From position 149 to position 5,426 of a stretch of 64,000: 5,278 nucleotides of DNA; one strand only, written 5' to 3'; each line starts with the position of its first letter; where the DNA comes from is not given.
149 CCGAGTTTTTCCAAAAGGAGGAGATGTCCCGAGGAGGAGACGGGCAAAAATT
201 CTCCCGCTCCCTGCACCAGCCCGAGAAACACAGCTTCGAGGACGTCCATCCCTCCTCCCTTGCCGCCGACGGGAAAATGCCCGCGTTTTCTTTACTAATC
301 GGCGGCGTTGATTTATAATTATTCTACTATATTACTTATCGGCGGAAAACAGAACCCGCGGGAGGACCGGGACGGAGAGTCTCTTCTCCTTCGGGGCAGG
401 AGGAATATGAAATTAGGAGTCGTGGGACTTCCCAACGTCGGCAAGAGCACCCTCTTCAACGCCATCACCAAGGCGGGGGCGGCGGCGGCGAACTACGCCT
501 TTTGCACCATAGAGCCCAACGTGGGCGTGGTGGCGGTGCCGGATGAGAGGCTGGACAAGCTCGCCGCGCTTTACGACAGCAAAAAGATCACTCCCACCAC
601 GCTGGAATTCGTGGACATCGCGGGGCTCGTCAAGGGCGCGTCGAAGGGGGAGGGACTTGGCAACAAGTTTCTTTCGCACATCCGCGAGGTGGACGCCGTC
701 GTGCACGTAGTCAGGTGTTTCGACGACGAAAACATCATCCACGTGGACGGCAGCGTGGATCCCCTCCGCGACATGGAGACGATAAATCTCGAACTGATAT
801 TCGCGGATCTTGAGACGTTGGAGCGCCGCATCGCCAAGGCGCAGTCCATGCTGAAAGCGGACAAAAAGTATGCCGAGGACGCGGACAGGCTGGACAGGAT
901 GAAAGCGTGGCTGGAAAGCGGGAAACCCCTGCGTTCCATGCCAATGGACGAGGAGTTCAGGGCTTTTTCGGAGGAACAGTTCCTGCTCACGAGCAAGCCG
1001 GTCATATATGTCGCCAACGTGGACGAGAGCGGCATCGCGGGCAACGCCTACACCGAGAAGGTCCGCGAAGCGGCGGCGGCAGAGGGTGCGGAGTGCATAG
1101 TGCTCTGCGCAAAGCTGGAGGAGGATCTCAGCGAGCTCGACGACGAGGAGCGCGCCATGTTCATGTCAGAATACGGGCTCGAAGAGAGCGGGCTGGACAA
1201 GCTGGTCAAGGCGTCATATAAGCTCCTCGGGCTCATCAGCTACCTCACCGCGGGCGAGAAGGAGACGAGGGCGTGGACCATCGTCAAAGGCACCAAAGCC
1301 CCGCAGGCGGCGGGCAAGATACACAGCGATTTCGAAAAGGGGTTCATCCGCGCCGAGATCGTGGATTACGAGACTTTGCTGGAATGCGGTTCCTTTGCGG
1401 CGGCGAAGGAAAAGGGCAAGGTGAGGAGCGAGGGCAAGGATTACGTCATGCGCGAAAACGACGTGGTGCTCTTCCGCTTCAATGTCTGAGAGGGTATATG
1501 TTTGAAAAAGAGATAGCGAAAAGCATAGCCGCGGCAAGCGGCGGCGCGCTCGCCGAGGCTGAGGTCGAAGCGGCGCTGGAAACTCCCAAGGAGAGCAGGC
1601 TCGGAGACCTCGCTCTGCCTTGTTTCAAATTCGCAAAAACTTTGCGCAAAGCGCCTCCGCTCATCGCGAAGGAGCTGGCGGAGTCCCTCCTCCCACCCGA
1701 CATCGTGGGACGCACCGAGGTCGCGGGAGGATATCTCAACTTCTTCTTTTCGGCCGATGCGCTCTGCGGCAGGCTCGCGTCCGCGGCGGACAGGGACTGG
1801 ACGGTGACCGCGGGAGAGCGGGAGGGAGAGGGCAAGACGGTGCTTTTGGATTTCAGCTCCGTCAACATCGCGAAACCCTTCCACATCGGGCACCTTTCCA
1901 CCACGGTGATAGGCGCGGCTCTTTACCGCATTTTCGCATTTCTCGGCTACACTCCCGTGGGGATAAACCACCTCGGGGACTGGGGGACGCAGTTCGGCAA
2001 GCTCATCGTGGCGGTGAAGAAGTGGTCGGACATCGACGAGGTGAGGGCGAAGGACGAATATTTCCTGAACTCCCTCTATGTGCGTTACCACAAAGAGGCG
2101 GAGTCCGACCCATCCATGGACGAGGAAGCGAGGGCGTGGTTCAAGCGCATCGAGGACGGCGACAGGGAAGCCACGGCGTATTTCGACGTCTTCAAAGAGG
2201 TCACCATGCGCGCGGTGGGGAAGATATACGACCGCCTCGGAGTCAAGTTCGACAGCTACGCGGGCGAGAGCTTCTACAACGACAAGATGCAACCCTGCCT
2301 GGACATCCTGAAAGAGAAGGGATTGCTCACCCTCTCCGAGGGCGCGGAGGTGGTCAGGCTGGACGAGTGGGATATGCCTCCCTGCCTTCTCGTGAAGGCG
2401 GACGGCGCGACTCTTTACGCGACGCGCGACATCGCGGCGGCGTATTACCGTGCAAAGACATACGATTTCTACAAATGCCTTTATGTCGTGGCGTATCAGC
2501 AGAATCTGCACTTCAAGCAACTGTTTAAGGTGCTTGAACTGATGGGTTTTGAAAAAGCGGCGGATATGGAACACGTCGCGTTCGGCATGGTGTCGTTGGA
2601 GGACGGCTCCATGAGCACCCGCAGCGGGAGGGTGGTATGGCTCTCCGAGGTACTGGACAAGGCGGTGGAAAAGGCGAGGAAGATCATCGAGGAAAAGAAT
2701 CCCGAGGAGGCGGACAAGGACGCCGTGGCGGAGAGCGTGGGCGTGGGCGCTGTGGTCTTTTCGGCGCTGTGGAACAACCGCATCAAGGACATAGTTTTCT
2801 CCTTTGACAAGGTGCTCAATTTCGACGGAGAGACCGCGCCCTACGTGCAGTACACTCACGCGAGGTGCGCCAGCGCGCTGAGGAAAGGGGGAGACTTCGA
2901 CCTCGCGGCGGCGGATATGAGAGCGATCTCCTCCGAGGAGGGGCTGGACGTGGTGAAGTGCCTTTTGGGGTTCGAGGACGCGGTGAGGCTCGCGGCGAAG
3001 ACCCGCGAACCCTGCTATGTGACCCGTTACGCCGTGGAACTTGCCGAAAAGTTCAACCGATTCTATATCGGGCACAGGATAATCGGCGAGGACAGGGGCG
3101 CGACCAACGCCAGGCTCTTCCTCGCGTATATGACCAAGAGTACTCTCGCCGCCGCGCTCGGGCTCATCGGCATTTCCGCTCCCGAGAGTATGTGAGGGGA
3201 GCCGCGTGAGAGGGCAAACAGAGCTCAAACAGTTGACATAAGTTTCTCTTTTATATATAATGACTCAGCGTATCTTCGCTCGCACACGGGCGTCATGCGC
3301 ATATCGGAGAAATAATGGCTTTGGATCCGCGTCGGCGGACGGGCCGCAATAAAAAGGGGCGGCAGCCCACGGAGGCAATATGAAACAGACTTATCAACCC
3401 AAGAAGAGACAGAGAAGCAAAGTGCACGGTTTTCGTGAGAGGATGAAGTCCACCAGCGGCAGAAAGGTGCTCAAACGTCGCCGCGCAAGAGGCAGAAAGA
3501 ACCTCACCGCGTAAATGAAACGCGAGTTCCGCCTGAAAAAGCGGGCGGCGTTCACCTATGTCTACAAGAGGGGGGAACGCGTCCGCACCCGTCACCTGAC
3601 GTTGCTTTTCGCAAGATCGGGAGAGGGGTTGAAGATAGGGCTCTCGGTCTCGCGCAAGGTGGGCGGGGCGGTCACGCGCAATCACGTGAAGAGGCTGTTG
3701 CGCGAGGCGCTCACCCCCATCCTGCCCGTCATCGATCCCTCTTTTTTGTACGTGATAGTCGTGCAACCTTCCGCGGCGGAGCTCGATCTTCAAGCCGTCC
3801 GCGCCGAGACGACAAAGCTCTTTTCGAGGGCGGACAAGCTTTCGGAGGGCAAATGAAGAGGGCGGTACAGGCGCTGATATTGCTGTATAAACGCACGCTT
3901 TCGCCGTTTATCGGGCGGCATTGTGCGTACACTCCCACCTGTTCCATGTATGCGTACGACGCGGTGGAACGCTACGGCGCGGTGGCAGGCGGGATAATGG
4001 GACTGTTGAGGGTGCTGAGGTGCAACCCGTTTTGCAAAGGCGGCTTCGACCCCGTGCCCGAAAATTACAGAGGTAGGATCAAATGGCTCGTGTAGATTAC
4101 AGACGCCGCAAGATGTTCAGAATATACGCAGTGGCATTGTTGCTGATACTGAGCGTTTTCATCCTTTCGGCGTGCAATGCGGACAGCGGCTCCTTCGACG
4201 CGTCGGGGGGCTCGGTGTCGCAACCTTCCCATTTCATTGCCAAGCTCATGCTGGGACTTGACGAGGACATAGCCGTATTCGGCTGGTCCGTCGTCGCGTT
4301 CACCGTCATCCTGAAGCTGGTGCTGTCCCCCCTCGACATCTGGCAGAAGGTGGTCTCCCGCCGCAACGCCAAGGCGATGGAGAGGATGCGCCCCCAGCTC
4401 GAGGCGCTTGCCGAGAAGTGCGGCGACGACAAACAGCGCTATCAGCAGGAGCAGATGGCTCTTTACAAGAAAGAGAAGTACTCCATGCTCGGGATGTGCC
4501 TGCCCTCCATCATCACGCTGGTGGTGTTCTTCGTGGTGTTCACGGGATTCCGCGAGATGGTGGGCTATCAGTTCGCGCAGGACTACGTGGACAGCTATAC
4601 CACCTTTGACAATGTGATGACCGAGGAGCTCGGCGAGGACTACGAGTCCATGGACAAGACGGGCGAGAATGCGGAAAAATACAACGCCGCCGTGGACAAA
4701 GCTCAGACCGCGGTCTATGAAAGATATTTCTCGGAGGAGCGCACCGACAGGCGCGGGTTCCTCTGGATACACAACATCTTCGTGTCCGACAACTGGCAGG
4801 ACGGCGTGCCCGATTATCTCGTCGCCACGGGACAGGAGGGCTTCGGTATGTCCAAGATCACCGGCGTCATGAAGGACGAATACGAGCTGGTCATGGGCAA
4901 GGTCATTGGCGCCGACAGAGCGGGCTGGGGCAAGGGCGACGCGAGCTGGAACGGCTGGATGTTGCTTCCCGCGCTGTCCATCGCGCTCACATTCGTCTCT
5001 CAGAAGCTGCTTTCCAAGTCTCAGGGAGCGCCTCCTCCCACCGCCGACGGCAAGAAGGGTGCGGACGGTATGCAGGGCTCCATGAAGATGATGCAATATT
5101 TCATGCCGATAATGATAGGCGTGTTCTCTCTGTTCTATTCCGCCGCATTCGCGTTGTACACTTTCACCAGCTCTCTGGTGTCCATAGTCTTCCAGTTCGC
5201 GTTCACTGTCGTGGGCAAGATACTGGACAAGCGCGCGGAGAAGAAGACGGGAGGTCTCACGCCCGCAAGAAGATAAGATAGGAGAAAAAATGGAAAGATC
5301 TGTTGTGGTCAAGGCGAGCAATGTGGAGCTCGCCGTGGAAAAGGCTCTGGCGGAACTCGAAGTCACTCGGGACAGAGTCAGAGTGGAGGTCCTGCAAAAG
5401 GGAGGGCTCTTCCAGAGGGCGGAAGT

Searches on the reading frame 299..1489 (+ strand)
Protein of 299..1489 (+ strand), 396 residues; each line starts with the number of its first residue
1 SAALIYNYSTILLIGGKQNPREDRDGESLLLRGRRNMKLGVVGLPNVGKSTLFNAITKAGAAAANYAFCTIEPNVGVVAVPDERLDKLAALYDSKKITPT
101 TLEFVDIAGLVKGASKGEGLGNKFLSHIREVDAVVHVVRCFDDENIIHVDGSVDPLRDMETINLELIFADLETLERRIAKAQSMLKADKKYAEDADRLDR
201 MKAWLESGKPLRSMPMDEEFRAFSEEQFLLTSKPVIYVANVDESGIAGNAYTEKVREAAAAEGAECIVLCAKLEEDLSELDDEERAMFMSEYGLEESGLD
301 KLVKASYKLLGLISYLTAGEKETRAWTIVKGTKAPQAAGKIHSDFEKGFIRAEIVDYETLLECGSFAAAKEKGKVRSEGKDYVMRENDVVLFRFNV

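Call 59: search_protein_families(library=pfam, proteins=[window:299-1489:+], max_evalue=0.00001)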
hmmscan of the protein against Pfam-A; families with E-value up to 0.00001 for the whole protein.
window:299-1489:+ (396 aa): 3 families
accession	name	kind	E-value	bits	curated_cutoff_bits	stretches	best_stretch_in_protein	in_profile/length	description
PF06071.19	YchF-GTPase_C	-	3.1e-37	127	27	1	312-395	1-84/84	Protein of unknown function (DUF933)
PF01926.29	MMR_HSR1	-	2e-22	79.8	21.9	1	39-150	2-93/113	50S ribosome-binding GTPase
PF02421.24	FeoB_N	-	3.8e-08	33.4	27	1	39-83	3-47/156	Ferrous iron transport protein B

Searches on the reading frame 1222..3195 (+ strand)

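Call 59: search_protein_families(library=pfam, proteins=[window:1222-3195:+], max_evalue=0.00001)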
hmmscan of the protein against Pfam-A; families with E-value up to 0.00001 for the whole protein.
window:1222-3195:+ (657 aa): 3 families
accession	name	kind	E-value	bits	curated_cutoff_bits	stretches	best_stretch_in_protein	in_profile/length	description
PF00750.26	tRNA-synt_1d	-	1.7e-89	300.7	23.3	1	199-528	14-349/349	tRNA synthetases class I (R), catalytic domain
PF05746.21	DALR_1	-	2.7e-27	95.6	22.3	1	542-657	1-117/117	DALR anticodon binding domain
PF03485.21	Arg_tRNA_synt_N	-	1.5e-16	61.2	21.5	1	96-176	5-85/85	Arginyl tRNA synthetase N terminal domain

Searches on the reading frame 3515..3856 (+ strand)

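Call 59: search_protein_families(library=pfam, proteins=[window:3515-3856:+], max_evalue=0.00001)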
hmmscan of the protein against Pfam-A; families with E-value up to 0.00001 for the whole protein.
window:3515-3856:+ (113 aa): 1 family
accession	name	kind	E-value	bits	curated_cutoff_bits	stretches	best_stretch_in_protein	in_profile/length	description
PF00825.24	Ribonuclease_P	-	5.9e-28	97.5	22.3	1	1-106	1-108/109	Ribonuclease P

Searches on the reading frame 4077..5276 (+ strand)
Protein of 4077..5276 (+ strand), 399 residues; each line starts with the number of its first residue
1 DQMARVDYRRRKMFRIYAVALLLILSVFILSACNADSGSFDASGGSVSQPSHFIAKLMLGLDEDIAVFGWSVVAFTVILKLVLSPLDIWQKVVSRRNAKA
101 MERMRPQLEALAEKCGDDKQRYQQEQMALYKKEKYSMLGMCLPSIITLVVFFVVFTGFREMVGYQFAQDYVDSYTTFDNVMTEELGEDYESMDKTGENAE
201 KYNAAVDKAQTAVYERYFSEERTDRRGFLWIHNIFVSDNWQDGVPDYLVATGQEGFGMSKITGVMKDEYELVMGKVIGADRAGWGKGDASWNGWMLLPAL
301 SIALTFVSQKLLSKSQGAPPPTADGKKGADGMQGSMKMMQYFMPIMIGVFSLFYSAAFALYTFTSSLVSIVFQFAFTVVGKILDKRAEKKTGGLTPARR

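Call 59: search_protein_families(library=pfam, proteins=[window:4077-5276:+], max_evalue=0.00001)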
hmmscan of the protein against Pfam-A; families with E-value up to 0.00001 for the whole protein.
window:4077-5276:+ (399 aa): 1 family
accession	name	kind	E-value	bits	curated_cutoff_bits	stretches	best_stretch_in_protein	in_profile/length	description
PF02096.25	60KD_IMP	-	3.7e-36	125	35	1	68-375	1-160/163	60Kd inner membrane protein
